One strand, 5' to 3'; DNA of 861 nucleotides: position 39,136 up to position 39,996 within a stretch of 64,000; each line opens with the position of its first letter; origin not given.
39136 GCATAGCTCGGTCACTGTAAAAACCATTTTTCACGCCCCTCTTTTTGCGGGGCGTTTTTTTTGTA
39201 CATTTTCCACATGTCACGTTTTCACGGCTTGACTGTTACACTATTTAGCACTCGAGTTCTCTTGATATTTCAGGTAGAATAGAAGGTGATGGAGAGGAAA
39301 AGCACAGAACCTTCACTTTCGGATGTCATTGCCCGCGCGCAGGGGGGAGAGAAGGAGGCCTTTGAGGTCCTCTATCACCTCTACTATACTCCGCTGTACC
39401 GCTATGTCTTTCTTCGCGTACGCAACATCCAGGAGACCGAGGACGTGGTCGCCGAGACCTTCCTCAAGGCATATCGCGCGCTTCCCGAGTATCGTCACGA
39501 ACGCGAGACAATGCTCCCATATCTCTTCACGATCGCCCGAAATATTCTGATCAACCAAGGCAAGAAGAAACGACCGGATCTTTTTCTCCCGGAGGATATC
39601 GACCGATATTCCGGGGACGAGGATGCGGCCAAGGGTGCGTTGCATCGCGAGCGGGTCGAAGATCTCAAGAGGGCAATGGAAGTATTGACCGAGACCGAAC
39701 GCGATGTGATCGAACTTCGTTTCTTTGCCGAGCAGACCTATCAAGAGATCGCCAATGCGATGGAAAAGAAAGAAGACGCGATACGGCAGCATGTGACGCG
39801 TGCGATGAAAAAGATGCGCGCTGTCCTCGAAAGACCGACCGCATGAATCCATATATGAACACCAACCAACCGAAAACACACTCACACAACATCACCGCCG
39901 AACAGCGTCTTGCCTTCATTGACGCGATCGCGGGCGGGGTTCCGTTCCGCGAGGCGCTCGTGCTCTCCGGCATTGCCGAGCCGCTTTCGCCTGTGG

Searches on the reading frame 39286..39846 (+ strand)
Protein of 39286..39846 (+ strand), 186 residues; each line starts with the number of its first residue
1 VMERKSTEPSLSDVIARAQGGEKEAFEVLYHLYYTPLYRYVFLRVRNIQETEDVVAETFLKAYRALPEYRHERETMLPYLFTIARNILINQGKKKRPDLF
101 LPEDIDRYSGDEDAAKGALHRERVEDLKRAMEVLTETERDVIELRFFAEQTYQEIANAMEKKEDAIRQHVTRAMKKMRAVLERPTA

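Call 11: search_protein_families(library=pfam, proteins=[window:39286-39846:+], max_evalue=0.01)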
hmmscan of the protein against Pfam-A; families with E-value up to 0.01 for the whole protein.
window:39286-39846:+ (186 aa): 6 families
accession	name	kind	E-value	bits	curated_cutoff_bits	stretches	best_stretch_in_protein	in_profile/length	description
PF04545.22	Sigma70_r4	-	7.9e-15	54.6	24.1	1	130-179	1-50/50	Sigma-70, region 4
PF04542.20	Sigma70_r2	-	1.3e-12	47.7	24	1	29-95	1-68/71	Sigma-70 region 2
PF08281.18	Sigma70_r4_2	-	3.5e-12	46.2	25.7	1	126-177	3-54/54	Sigma-70, region 4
PF07638.17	Sigma70_ECF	-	1.6e-07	31.9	21.1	1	10-179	3-181/185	ECF sigma factor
PF00196.25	GerE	-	0.00024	21.1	23.5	1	133-179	2-47/57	Bacterial regulatory proteins, luxR family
PF05263.17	DUF722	-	0.0019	18.8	29.8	1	111-175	60-123/134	Protein of unknown function (DUF722)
